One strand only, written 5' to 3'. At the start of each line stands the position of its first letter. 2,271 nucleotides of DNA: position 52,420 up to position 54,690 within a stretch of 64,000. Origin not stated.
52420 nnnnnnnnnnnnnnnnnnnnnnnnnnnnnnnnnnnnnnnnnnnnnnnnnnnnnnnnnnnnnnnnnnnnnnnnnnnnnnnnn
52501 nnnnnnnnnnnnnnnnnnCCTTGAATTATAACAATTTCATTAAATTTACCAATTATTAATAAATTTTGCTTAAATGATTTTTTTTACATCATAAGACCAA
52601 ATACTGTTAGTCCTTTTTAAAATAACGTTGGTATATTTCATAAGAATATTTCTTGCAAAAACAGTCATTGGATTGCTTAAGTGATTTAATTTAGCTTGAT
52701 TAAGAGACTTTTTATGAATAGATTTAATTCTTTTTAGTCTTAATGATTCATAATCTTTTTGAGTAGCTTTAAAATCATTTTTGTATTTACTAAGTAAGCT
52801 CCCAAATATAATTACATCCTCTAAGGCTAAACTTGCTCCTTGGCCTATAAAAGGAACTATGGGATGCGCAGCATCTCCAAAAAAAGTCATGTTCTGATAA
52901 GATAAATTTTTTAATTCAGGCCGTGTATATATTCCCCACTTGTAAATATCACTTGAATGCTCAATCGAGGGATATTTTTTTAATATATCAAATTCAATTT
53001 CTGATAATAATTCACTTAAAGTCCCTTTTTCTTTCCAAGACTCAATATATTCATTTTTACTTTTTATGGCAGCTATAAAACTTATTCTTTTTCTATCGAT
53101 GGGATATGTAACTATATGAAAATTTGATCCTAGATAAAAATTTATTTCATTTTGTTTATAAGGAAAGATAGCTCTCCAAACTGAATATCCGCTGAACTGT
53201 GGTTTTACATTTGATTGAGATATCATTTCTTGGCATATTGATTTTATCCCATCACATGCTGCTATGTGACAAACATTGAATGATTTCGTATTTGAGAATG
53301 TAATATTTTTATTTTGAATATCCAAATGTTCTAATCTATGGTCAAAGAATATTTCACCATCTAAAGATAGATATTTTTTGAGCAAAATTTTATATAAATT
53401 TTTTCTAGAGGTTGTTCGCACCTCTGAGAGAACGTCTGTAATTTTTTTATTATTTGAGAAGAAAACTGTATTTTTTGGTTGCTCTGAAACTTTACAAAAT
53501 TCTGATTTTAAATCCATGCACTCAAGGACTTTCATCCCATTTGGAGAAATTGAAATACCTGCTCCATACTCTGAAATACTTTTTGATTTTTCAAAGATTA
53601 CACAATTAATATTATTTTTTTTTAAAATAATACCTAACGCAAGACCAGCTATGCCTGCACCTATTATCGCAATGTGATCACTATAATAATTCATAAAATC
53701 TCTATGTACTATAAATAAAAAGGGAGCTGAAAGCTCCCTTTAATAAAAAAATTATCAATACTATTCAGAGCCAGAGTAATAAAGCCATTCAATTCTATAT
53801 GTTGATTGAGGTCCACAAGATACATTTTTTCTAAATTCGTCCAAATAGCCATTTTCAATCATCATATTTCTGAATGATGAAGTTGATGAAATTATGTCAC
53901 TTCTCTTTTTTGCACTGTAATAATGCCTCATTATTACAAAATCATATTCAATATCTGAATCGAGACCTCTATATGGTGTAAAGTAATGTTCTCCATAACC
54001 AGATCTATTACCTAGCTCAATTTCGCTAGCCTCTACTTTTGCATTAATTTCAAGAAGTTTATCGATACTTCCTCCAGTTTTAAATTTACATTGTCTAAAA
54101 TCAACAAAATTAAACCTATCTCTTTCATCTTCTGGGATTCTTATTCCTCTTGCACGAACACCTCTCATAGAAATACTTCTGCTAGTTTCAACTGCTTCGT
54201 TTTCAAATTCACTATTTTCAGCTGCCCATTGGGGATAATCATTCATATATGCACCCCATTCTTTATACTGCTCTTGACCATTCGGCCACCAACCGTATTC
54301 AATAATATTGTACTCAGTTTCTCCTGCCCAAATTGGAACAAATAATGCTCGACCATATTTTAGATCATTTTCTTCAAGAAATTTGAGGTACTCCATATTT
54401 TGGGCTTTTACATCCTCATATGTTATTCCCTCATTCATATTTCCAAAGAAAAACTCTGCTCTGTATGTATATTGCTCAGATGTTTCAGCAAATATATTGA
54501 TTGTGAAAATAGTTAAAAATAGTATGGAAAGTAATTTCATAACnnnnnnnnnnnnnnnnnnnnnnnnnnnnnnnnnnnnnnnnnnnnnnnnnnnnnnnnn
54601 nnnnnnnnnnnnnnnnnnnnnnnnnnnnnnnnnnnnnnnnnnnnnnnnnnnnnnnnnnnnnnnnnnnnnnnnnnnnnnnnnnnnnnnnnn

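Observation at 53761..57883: Cluster of paralogous secreted proteins of unknown function with internal two-half symmetry and a conserved Cys pair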

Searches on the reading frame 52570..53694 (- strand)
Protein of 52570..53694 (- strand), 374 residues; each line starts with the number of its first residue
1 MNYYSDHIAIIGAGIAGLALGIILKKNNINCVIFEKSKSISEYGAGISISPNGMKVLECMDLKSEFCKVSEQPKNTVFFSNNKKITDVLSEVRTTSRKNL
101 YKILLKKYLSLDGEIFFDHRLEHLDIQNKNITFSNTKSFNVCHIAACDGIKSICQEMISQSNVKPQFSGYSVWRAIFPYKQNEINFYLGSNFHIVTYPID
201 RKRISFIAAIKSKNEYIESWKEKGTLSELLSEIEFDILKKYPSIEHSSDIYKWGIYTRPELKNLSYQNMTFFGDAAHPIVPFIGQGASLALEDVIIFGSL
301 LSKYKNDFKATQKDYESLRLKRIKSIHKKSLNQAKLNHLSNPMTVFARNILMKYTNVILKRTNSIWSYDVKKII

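Call 3: search_protein_families(library=pfam, proteins=[window:52570-53694:-], max_evalue=1)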
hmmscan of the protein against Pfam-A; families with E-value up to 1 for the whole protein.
window:52570-53694:- (374 aa): 12 families
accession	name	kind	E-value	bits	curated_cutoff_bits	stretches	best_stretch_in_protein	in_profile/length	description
PF01494.25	FAD_binding_3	-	2.3e-16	60.4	22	1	8-322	4-341/349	FAD binding domain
PF13450.12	NAD_binding_8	-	3.6e-05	24.4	21.9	1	10-41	1-32/68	NAD(P)-binding Rossmann-like domain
PF13738.12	Pyr_redox_3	-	0.00023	21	30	1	10-38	2-31/305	Pyridine nucleotide-disulphide oxidoreductase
PF08491.16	SE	-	0.00028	20.5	20.1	1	146-341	7-199/276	Squalene epoxidase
PF00890.30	FAD_binding_2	-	0.0016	18.1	20.4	1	8-39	2-33/414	FAD binding domain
PF01266.30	DAO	-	0.0046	17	27.9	1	8-41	2-35/353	FAD dependent oxidoreductase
PF01946.23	Thi4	-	0.008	15.9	26.2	1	2-40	14-53/235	Thi4 family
PF07992.20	Pyr_redox_2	-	0.02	14.8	26.1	1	7-47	2-42/291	Pyridine nucleotide-disulphide oxidoreductase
PF01210.29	NAD_Gly3P_dh_N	-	0.058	13.8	23.1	1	8-40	2-34/158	NAD-dependent glycerol-3-phosphate dehydrogenase N-terminus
PF03486.20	HI0933_like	-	0.058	13.3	50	1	7-41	2-36/244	HI0933-like protein Rossmann domain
PF01134.28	GIDA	-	0.084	12.4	22.1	1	8-129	2-126/391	Glucose inhibited division protein A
PF05834.18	Lycopene_cycl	-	0.24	10.8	23.4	1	8-40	2-36/380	Lycopene cyclase protein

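Call 67: search_protein_families(library=ncbifam, proteins=[window:52570-53694:-], max_evalue=0.001)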
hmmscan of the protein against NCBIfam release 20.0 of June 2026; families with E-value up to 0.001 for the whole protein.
window:52570-53694:- (374 aa): 51 families (the best 25 are shown)
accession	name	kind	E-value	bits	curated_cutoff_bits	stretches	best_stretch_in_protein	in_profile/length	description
NF005243.0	PRK06753.1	equivalog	2.6e-45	154.9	365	1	7-361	2-362/374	hypothetical protein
NF005062.0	PRK06475.1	equivalog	3.7e-40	138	524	2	113-372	129-397/401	FAD-binding protein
NF005313.0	PRK06847.1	subfamily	1.2e-37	129.8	372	1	6-337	5-351/375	hypothetical protein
NF006021.0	PRK08163.1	equivalog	1.3e-37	129.7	459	1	6-354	6-373/398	3-hydroxybenzoate 6-monooxygenase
NF033623.1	urate_HpxO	equivalog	1.1e-36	126.6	500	1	8-342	2-351/381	FAD-dependent urate hydroxylase HpxO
NF005720.0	PRK07538.1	subfamily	4.8e-33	114.7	400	1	6-331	3-362/418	hypothetical protein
TIGR03219.1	salicylate_mono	equivalog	3.8e-28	98.3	446.35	1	8-372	3-405/414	salicylate 1-monooxygenase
NF005566.0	PRK07236.1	subfamily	3.1e-20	72.4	333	1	6-181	7-182/386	hypothetical protein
NF006091.0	PRK08243.1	subfamily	4.5e-19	68.5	351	1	7-352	4-365/393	4-hydroxybenzoate 3-monooxygenase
NF053548.1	violacein_VioC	equivalog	3.2e-14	52.9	760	1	267-369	299-397/429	NADP-dependent violacein biosynthesis oxygenase VioC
NF033476.1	tet_destruct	subfamily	6e-13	48.5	550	1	7-322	5-336/386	tetracycline destructase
NF005761.0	PRK07588.1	equivalog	1.5e-12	47.2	454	1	7-357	2-369/392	FAD-binding domain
TIGR02360.1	pbenz_hydroxyl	equivalog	2.6e-12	46.2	538.7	1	7-346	4-359/390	4-hydroxybenzoate 3-monooxygenase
NF006101.0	PRK08255.1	equivalog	4e-12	45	1078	1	7-332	2-334/768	bifunctional salicylyl-CoA 5-hydroxylase/oxidoreductase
TIGR02032.1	GG-red-SF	subfamily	9.5e-12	45.2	158.8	1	9-291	4-287/297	geranylgeranyl reductase family protein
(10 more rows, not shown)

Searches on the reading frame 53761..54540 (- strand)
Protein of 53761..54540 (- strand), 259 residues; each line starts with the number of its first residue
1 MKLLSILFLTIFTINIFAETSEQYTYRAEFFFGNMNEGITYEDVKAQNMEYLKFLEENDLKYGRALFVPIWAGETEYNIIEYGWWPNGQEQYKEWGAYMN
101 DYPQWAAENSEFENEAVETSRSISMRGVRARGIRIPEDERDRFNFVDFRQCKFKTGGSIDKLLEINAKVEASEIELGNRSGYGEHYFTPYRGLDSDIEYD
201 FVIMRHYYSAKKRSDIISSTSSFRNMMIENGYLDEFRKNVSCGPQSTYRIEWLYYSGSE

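Call 3: search_protein_families(library=pfam, proteins=[window:53761-54540:-], max_evalue=1)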
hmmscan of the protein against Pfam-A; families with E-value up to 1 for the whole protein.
window:53761-54540:- (259 aa): 0 families

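Call 4: search_protein_families(library=ncbifam, proteins=[window:53761-54540:-], max_evalue=1)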
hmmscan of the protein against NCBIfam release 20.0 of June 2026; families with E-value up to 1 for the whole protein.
window:53761-54540:- (259 aa): 1 family
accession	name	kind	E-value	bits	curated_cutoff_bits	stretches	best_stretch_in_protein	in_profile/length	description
NF008765.0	PRK11798.1-5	equivalog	0.033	14.2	249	0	13-47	86-121/135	ClpXP protease specificity-enhancing factor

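Call 11: find_homologous_proteins(query=window:53761-54540:-, max_evalue=0.001)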
Query window:53761-54540:- (259 aa): 28 proteins with E <= 0.001 among 225 candidates.
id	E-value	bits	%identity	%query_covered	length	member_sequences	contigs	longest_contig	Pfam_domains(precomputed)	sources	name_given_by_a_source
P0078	7.5e-172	588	99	100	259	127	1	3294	-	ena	-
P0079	3.5e-139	481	82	95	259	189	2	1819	-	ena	-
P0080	6.9e-138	476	79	100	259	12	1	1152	-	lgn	-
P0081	2.3e-136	471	78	100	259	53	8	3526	-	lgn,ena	-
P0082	2.2e-127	442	74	98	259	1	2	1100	-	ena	-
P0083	5.7e-127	441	73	99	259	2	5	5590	-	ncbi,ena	-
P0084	1.7e-125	436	73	100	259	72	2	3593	-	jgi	jgi:hypothetical protein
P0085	6.3e-125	434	72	98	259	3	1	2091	-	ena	-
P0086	2.3e-124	432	71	98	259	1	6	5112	-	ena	-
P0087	1.1e-123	430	71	98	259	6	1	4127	-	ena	-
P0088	1.2e-123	430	71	100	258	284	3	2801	-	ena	-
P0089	2.7e-123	429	70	100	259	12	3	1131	-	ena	-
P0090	3.6e-123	428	71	98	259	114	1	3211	-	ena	-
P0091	8.4e-116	404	65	99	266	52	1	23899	-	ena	-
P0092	9.6e-116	404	67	98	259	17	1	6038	-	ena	-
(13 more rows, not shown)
